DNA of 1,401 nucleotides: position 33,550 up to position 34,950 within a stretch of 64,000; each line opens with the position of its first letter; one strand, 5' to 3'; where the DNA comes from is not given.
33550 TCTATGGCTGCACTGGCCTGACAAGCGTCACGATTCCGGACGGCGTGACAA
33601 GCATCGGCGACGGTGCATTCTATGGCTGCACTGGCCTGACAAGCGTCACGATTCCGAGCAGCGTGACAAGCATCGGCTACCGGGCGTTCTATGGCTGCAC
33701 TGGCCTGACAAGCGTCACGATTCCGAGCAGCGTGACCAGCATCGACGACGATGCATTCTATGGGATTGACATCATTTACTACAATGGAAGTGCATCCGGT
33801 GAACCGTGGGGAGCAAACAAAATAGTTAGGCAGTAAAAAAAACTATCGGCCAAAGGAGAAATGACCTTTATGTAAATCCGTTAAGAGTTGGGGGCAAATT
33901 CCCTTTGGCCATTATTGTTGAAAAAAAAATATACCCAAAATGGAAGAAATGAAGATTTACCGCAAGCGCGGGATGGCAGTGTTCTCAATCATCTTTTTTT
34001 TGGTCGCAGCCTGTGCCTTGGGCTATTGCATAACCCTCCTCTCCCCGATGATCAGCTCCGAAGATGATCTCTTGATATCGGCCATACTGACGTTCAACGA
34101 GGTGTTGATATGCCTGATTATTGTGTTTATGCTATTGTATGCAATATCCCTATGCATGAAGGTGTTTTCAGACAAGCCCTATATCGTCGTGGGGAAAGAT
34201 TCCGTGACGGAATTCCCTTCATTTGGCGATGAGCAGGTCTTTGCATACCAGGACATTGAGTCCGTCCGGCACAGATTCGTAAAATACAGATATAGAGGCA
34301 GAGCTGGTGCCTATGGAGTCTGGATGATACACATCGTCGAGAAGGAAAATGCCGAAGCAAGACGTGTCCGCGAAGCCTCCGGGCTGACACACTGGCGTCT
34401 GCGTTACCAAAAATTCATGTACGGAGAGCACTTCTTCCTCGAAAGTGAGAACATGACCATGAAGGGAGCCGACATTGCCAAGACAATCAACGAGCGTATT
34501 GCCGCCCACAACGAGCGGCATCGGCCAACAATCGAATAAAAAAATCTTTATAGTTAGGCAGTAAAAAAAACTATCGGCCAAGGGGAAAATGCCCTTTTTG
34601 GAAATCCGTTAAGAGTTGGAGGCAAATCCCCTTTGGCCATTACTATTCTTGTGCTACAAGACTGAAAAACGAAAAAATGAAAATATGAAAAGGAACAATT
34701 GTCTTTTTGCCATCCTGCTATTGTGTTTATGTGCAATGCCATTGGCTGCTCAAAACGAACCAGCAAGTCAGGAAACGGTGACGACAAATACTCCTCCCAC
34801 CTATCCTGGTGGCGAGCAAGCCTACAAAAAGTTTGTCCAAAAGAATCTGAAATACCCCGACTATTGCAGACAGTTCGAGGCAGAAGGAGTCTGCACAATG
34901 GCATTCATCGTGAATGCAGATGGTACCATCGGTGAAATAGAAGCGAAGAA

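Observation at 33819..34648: Small membrane-protein gene bracketed by ~100-bp direct repeats that include the stop region of the upstream gene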

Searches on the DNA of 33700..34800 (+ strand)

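Call 8: search_rna_families(source=window, start=33700, end=34800, threshold=evalue, max_evalue=10, show_alignments=4)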
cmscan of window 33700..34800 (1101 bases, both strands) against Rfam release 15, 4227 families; matches with E-value up to 10: 6.
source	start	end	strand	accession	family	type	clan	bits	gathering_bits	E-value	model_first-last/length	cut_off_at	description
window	34563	34649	-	RF00645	MIR169_2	Gene; miRNA;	CL00098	24.6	50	0.00068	1-118/118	no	MIR169_2 microRNA precursor family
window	34564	34652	+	RF00645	MIR169_2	Gene; miRNA;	CL00098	16.6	50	0.41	1-118/118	no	MIR169_2 microRNA precursor family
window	33819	33885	+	RF01712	Methylobacterium-1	Gene; sRNA;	-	15.5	40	8.6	1-103/103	no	Methylobacterium-1 RNA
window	34658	34687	+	RF00617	cHP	Cis-reg;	CL00129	14.9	40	5.8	1-45/45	no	Flavivirus capsid hairpin cHP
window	33955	34015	-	RF00382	DnaX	Cis-reg; frameshift_element;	-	13.4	35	5.1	1-65/65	no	DnaX ribosomal frameshifting element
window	34499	34555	-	RF02677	NsiR4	Gene; sRNA;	-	13.4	40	5.9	1-65/65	no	Nitrogen stress-induced RNA 4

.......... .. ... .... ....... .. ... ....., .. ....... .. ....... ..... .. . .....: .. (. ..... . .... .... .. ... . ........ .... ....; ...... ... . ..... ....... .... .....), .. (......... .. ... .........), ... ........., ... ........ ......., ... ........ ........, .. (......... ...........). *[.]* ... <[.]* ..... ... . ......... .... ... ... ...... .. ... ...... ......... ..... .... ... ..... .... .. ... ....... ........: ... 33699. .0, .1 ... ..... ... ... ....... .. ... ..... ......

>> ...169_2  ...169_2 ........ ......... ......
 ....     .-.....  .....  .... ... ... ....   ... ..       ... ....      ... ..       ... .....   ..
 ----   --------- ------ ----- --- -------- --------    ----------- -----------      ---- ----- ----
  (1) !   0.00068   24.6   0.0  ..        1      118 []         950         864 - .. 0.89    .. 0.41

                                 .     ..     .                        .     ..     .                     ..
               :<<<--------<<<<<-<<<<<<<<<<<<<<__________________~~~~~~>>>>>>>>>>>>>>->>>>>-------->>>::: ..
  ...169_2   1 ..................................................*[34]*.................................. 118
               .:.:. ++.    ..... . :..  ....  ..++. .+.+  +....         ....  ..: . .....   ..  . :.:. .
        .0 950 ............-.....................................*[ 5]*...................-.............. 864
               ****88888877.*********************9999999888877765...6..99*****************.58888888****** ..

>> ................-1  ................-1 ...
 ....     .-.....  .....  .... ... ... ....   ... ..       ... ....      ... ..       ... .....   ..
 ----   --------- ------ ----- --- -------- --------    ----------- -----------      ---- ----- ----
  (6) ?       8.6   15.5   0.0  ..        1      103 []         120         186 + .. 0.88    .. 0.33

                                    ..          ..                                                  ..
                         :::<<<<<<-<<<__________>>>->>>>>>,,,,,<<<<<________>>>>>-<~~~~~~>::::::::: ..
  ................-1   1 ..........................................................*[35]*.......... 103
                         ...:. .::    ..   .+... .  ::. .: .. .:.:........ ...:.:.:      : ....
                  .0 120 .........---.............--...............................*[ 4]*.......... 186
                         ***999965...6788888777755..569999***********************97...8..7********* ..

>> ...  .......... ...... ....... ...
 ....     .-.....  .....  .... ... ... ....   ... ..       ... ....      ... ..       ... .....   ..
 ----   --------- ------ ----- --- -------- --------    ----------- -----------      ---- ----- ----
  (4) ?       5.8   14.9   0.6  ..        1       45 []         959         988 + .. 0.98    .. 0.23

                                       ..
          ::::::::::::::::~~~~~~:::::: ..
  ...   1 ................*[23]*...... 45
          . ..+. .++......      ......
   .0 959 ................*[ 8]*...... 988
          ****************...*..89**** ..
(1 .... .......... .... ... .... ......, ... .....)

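Call 65: build_rna_model(alignment_id=A2, structure=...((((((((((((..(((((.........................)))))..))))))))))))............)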
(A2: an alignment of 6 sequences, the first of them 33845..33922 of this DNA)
Model R1 built from alignment A2 (6 sequences, 78 columns); structure: as given.
model positions 78; base pairs 17; branch points 0; effective number of sequences 1.31; information 0.725 bits per position. Calibrated on 0.2 Mb of random sequence (short: E-values are rough).
structure used (alignment columns):
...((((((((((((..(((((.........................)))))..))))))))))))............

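Call 66: search_with_rna_model(model_id=R1, sources=[window, L002, L006, L037, L044, L005], max_evalue=10, filters=off)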
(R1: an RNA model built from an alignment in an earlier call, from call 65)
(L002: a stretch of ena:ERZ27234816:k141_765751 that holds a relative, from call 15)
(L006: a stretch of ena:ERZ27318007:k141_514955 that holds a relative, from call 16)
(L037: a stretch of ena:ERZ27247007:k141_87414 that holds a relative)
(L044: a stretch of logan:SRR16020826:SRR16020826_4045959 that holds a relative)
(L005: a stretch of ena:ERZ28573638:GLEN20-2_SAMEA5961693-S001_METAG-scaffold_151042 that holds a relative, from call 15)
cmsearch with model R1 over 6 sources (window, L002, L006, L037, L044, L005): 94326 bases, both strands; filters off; matches with E-value up to 10: 36.
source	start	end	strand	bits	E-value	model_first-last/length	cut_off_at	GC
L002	3859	3936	+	110.6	3.5e-27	1-78/78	no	0.47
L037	9109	9186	+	108.3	1.5e-26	1-78/78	no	0.45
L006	117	194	+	106.4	5e-26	1-78/78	no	0.44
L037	9838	9915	+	106.3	5.5e-26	1-78/78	no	0.46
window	34573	34650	+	102.5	5.6e-25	1-78/78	no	0.45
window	33845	33922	+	99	5.2e-24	1-78/78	no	0.41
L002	3850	3927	-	38.9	9.2e-08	1-78/78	no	0.45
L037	9829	9906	-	33.1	3.4e-06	1-78/78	no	0.45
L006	108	185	-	30.4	1.8e-05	1-78/78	no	0.46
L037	9100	9177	-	30.2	2e-05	1-78/78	no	0.47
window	34564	34641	-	30.2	2.1e-05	1-78/78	no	0.44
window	33836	33913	-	27.5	0.00011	1-78/78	no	0.4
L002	1444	1504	-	17.1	0.073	1-78/78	no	0.38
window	38406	38453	+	16.3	0.12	1-78/78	no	0.35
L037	13675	13722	+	15.8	0.17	1-78/78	no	0.38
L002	1454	1512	+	15.3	0.22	1-78/78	no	0.39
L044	636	699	-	11.7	2.1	1-78/78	no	0.42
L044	644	708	+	11.4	2.5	1-78/78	no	0.45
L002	2215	2271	+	11.2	2.8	1-78/78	no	0.37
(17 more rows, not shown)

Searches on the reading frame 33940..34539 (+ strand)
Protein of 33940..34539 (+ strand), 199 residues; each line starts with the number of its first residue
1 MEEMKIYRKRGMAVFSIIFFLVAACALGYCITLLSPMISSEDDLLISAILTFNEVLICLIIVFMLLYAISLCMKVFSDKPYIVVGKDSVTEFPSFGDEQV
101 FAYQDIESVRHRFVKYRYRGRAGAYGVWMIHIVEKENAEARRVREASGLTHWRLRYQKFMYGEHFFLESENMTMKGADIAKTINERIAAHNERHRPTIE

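Call 12: search_protein_families(library=pfam, proteins=[window:33940-34539:+], max_evalue=0.01)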
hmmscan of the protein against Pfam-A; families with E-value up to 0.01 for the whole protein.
window:33940-34539:+ (199 aa): 1 family
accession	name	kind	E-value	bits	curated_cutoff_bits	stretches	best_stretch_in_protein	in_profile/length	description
PF06664.17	WLS-like_TM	-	0.00073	19.4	28.3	1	3-119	106-190/247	Wntless-like, transmembrane domain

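Call 13: find_encoding_contigs(protein=window:33940-34539:+, flank=6000, max_places=10)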
Protein window:33940-34539:+ (199 aa): 1 contig read that carries it; 1 place shown.
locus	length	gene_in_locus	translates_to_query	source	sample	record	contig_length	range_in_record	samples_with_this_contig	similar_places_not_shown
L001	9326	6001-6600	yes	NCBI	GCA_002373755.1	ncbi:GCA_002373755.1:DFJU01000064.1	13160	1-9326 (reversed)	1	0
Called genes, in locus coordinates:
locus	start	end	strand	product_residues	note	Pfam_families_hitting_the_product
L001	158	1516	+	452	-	-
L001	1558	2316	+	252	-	-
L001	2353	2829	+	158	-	PF05656:DUF805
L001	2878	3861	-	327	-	-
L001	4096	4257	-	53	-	-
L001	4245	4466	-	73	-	-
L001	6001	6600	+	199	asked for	-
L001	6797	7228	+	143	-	PF03544:TonB_C (faint)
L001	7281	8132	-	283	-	PF00809:Pterin_bind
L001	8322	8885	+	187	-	-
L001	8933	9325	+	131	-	?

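Call 14: find_homologous_proteins(query=window:33940-34539:+, max_evalue=0.001)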
Query window:33940-34539:+ (199 aa): 2 proteins with E <= 0.001 among 92 candidates.
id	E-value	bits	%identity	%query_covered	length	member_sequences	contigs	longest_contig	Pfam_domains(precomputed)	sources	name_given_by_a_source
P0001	1.2e-121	422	95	100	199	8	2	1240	-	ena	-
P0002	2.6e-112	391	87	100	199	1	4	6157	-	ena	-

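Call 15: find_encoding_contigs(protein=P0002, flank=6000, max_places=10)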
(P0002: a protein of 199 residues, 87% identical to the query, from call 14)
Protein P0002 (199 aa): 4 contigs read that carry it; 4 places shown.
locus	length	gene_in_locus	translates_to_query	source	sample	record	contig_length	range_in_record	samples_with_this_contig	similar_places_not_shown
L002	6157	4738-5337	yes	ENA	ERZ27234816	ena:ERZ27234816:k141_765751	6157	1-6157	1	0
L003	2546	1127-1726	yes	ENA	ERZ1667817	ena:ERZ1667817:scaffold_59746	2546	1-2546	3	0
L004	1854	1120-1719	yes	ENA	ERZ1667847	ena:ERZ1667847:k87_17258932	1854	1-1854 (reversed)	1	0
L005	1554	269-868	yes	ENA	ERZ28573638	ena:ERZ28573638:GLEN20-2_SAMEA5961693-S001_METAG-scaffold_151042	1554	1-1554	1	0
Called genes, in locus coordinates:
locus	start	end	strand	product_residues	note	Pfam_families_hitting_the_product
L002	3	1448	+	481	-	?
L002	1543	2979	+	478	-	-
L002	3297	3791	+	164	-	PF05656:DUF805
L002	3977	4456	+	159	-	-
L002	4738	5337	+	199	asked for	-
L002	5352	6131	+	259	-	-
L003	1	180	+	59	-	?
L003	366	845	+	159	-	-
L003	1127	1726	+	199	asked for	-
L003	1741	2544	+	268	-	?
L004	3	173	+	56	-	?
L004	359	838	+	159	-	-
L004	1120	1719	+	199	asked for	-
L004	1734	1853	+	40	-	?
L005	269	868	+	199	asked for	-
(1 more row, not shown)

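Call 16: find_encoding_contigs(protein=P0001, flank=6000, max_places=10)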
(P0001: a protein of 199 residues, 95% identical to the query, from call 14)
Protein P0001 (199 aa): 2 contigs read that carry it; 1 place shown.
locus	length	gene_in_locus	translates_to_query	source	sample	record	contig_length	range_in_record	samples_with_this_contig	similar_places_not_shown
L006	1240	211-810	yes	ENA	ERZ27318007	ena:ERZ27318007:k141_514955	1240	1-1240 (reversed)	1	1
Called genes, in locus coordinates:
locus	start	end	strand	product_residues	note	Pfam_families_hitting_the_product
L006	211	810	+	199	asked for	-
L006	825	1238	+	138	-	?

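Call 46: search_protein_representatives(protein=window:33940-34536:+)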
Query: 199 residues. Proteins with E-value up to 0.001 (for the whole library): 1; up to 1e-10: 1; up to 1e-30: 1. The best 1 are listed.
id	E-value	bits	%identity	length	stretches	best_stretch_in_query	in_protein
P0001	3.8e-122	421.5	95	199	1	1-199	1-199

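Call 61: predict_structure(protein=window:33940-34536:+)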
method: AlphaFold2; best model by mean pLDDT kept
length: 199 residues; sequences in the alignment: 1
mean_pLDDT: 50.5   pTM: 0.31
mean pLDDT of the five models: 50.5, 49.9, 49.5, 48.1, 47.8
residues with pLDDT >= 90: 0; 70-90: 37; 50-70: 51; < 50: 111
segments of 3 or more residues with pLDDT < 50: 1-9, 76-131, 133-136, 150-178, 194-199
pLDDT, mean of each block of 10 residues (from residue 1): 36 67 77 62 66 77 77 49 28 34 36 42 37 52 53 38 40 44 51 41
secondary structure, 60 per line:
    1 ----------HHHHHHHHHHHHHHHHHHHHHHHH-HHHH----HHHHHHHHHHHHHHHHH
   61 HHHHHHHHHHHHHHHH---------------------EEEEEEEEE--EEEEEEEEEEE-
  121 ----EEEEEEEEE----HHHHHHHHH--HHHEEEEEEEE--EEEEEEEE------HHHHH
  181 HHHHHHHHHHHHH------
elements in order: H11-34 H36-39 H44-76 E98-106 E109-119 E125-133 H138-146 E152-159 E162-169 H176-193

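Call 64: search_protein_families(library=pfam, proteins=[L002:3977-4456:+, L002:5352-6131:+], max_evalue=0.001)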
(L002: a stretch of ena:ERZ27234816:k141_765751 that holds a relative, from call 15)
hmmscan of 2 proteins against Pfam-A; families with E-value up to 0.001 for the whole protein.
L002:3977-4456:+ (159 aa): 0 families

L002:5352-6131:+ (259 aa): 0 families
